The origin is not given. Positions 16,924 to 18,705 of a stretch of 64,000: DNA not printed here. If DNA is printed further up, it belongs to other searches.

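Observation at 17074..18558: FemAB-like/GNAT fusion inside the NulO island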

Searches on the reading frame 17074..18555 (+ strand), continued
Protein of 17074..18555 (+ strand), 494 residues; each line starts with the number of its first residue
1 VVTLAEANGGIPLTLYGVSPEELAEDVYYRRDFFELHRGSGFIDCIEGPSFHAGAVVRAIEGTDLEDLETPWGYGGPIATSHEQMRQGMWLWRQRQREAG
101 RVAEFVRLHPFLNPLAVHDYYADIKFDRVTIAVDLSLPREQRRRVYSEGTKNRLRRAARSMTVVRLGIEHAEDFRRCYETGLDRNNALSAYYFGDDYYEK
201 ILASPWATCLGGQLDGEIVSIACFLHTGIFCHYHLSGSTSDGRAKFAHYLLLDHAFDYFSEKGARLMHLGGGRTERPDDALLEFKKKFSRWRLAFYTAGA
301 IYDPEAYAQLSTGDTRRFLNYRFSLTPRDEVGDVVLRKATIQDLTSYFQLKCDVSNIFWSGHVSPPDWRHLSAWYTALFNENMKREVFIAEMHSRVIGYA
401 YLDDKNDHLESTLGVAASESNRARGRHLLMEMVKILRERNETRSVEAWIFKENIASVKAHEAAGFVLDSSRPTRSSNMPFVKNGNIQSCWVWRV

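Call 42: find_encoding_contigs(protein=P0053, flank=10000, max_places=1)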
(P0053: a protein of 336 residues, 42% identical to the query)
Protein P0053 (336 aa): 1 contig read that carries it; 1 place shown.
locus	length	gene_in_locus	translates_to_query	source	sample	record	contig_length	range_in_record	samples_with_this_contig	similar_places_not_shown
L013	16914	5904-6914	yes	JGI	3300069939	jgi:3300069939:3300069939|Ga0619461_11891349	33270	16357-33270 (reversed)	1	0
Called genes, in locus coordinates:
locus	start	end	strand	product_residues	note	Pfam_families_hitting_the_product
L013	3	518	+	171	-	?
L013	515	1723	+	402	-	PF01041:DegT_DnrJ_EryC1, PF00155:Aminotran_1_2, PF01212:Beta_elim_lyase (faint)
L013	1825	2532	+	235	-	PF02348:CTP_transf_3, PF12804:NTP_transf_3 (weak)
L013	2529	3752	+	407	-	PF02350:Epimerase_2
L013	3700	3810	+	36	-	-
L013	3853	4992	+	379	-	PF03102:NeuB, PF08666:SAF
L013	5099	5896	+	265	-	PF13489:Methyltransf_23, PF13847:Methyltransf_31, PF08241:Methyltransf_11, PF08242:Methyltransf_12, PF13649:Methyltransf_25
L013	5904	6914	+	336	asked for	PF02388:FemAB (faint), PF13480:Acetyltransf_6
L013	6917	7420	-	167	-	PF13302:Acetyltransf_3, PF00583:Acetyltransf_1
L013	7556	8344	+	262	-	-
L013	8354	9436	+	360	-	PF13480:Acetyltransf_6, PF02388:FemAB (weak)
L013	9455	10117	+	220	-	-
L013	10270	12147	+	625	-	-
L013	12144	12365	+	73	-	-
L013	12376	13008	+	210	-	PF13489:Methyltransf_23 (weak), PF08241:Methyltransf_11, PF13649:Methyltransf_25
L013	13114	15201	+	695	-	-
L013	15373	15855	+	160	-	PF25084:LbH_EIF2B (faint), PF25087:GMPPB_C (faint), PF14602:Hexapep_2 (faint), PF00132:Hexapep (weak)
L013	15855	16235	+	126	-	PF00893:Multi_Drug_Res (weak)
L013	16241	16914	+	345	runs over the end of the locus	PF01408:GFO_IDH_MocA, PF22725:GFO_IDH_MocA_C3, PF02894:GFO_IDH_MocA_C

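Call 43: predict_structure(alignment_id=A2)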
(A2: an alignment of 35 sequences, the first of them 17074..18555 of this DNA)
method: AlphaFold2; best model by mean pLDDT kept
length: 494 residues; sequences in the alignment: 35
mean_pLDDT: 91.8   pTM: 0.90
mean pLDDT of the five models: 91.8, 91.2, 91.1, 91.0, 90.5
residues with pLDDT >= 90: 398; 70-90: 74; 50-70: 14; < 50: 8
segments of 3 or more residues with pLDDT < 50: 1-8
pLDDT, mean of each block of 10 residues (from residue 1): 42 95 96 94 94 96 94 92 96 97 97 95 93 97 95 97 98 98 91 94 98 98 98 97 97 98 97 86 95 95 94 79 67 89 93 90 92 92 90 91 95 87 86 95 95 90 95 84 80 93
secondary structure, 60 per line:
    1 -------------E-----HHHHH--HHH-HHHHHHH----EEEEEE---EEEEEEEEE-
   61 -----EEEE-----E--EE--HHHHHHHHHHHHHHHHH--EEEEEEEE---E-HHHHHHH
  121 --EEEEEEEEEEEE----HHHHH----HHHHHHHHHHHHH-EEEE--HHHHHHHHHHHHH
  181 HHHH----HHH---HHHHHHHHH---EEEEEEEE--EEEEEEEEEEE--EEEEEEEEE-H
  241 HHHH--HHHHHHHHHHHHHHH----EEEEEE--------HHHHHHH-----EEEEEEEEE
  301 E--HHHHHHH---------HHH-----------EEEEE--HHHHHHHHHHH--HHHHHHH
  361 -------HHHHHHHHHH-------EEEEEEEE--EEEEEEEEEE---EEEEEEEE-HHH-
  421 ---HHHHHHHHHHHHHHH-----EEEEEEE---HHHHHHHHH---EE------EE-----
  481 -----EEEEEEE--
elements in order: H20-24 H31-37 E42-47 E51-59 E66-69 H82-98 E101-108 H114-120 E123-134 H139-143 H148-160 E162-165 H168-184 H195-203 E207-214 E217-227 E230-238 H240-244 H247-261 E266-271 H280-286 E292-301 H304-310 E334-338 H341-351 H354-360 H368-377 E385-392 E395-404 E408-415 H424-438 E444-450 H454-462 E486-492

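Call 71: search_protein_representatives(protein=window:17074-18555:+)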
Query: 494 residues. Proteins with E-value up to 0.001 (for the whole library): 3978; up to 1e-10: 1937; up to 1e-30: 52. The best 150 are listed.
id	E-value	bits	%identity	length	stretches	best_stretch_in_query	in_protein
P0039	8.7e-125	434.2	44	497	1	11-492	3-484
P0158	3.4e-114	399.3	40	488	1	11-493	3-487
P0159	3.7e-114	399.2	38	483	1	13-493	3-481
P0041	6.8e-113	395.0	42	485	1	20-493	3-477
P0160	2.7e-84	300.7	46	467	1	8-324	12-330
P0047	1.2e-81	291.9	49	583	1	11-319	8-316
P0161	2.5e-79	284.3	35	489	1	11-490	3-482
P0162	1.2e-74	268.8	45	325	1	13-322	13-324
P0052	1.2e-74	268.8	39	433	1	12-378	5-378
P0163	2.4e-72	261.3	42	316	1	16-322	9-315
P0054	2.1e-70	254.8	44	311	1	21-319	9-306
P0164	2.7e-70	254.5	42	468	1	22-327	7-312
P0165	4.5e-67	243.9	38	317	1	13-323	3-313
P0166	2.1e-63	231.7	38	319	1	16-326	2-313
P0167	9.1e-62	226.4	40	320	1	21-319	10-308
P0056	5.3e-59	217.2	48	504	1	88-319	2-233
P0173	1.3e-39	153.3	31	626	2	64-311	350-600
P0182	1.0e-34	137.1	35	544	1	64-310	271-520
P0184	1.5e-34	136.6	27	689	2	56-315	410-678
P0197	1.5e-31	126.7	36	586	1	62-307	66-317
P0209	3.0e-30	122.4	31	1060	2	57-317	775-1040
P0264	9.0e-27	110.9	38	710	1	67-311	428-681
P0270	1.9e-26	109.8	33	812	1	66-310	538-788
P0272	2.2e-26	109.6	28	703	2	54-312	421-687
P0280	4.7e-26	108.6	28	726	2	64-312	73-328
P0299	3.0e-25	105.9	29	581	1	47-324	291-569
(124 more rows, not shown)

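Call 72: search_protein_families(library=pfam, proteins=[P0173, P0182, P0184, P0197, P0209, P0264, P0270, P0272, P0280, P0299], max_evalue=0.0001)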
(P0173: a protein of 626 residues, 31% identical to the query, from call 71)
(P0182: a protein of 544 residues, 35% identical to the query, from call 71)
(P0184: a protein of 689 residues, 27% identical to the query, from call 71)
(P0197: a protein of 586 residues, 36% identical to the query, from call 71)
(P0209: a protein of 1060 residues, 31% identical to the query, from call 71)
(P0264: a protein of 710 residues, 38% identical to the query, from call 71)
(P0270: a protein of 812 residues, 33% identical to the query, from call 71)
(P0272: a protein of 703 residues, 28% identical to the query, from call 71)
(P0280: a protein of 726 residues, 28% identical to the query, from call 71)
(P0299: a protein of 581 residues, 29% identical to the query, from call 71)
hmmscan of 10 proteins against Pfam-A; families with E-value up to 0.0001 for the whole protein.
P0173 (626 aa): 3 families
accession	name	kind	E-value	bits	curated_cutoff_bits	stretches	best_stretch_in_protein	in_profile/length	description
PF13480.13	Acetyltransf_6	-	2.5e-24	86.5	22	2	435-565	5-139/143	Acetyltransferase (GNAT) domain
PF02388.22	FemAB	-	3e-14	53.1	24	0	418-478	154-214/406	FemAB family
PF04339.18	FemAB_like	-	3.8e-08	33.3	27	0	85-192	210-314/369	Peptidogalycan biosysnthesis/recognition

P0182 (544 aa): 3 families
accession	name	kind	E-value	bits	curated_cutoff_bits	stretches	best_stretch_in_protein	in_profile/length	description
PF00132.30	Hexapep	-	2.5e-13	49.5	27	1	160-195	1-36/36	Bacterial transferase hexapeptide (six repeats)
PF25084.1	LbH_EIF2B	-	5.2e-12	46.1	54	1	95-186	16-104/105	EIF2B subunit epsilon LbH domain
PF17836.7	PglD_N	-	6.5e-12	46.3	23.4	1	6-85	2-77/78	PglD N-terminal domain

P0184 (689 aa): 2 families
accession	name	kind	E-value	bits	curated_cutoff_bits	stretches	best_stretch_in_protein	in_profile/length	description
PF13480.13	Acetyltransf_6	-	2.1e-12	47.8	22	1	155-282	7-137/143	Acetyltransferase (GNAT) domain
PF02388.22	FemAB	-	2.4e-09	37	24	1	576-652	302-379/406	FemAB family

P0197 (586 aa): 4 families
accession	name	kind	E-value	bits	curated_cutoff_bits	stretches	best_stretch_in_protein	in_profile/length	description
PF00132.30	Hexapep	-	1.3e-12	47.3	27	1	497-526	7-36/36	Bacterial transferase hexapeptide (six repeats)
PF13480.13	Acetyltransf_6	-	1.3e-09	38.8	22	1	151-284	2-139/143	Acetyltransferase (GNAT) domain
PF17836.7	PglD_N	-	3.6e-09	37.5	23.4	1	370-452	1-77/78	PglD N-terminal domain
PF25084.1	LbH_EIF2B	-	2.6e-05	24.6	54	1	468-552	22-103/105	EIF2B subunit epsilon LbH domain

P0209 (1060 aa): 3 families
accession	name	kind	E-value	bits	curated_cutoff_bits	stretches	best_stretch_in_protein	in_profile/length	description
PF13480.13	Acetyltransf_6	-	2.8e-21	76.6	22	2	864-995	2-137/143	Acetyltransferase (GNAT) domain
PF02388.22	FemAB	-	1.3e-13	51.1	24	0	850-933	154-234/406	FemAB family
PF04339.18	FemAB_like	-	4.7e-05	23.2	27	0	189-248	210-267/369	Peptidogalycan biosysnthesis/recognition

P0264 (710 aa): 5 families
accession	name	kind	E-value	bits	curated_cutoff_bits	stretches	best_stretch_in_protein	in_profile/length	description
PF15632.11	ATPgrasp_Ter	-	8.2e-13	48.7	29.1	1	194-308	13-123/131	ATP-grasp in the biosynthetic pathway with Ter operon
PF21360.3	PylC-like_N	-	2.9e-09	37.4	27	1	30-98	22-90/96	PylC-like, N-terminal domain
PF02655.19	ATP-grasp_3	-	5.2e-09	36.8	23.2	1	115-274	1-160/160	ATP-grasp domain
PF13480.13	Acetyltransf_6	-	1.2e-08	35.7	22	1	518-643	8-137/143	Acetyltransferase (GNAT) domain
PF02388.22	FemAB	-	3.6e-05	23.2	24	1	504-586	161-239/406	FemAB family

P0270 (812 aa): 4 families
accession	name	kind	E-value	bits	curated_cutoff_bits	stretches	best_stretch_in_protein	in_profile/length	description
PF04055.27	Radical_SAM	-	9.3e-23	81.6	29.5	1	195-355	3-165/166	Radical SAM superfamily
PF02310.24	B12-binding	-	2e-16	60.3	32.1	1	17-125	10-120/121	B12 binding domain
PF02388.22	FemAB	-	2.5e-13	50.1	24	1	603-693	152-239/406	FemAB family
PF13480.13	Acetyltransf_6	-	1.4e-12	48.5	22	1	625-751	8-138/143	Acetyltransferase (GNAT) domain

P0272 (703 aa): 3 families
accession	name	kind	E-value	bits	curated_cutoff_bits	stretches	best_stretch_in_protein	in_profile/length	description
PF13480.13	Acetyltransf_6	-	1.5e-19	71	22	2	166-299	2-139/143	Acetyltransferase (GNAT) domain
PF02388.22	FemAB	-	1.6e-14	54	24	0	592-664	305-379/406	FemAB family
PF04339.18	FemAB_like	-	2.7e-09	37.1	27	1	166-266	186-284/369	Peptidogalycan biosysnthesis/recognition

P0280 (726 aa): 3 families
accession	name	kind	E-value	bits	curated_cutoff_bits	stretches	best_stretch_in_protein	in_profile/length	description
PF13480.13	Acetyltransf_6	-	1.7e-23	83.8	22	2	160-290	4-138/143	Acetyltransferase (GNAT) domain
PF02388.22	FemAB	-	1.9e-14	53.8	24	0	516-595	162-237/406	FemAB family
PF04339.18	FemAB_like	-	2.1e-06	27.6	27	0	547-606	210-267/369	Peptidogalycan biosysnthesis/recognition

P0299 (581 aa): 1 family
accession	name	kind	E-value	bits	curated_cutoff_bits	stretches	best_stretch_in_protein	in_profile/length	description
PF00551.24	Formyl_trans_N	-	4.5e-16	59.5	26.1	1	32-118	68-155/181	Formyl transferase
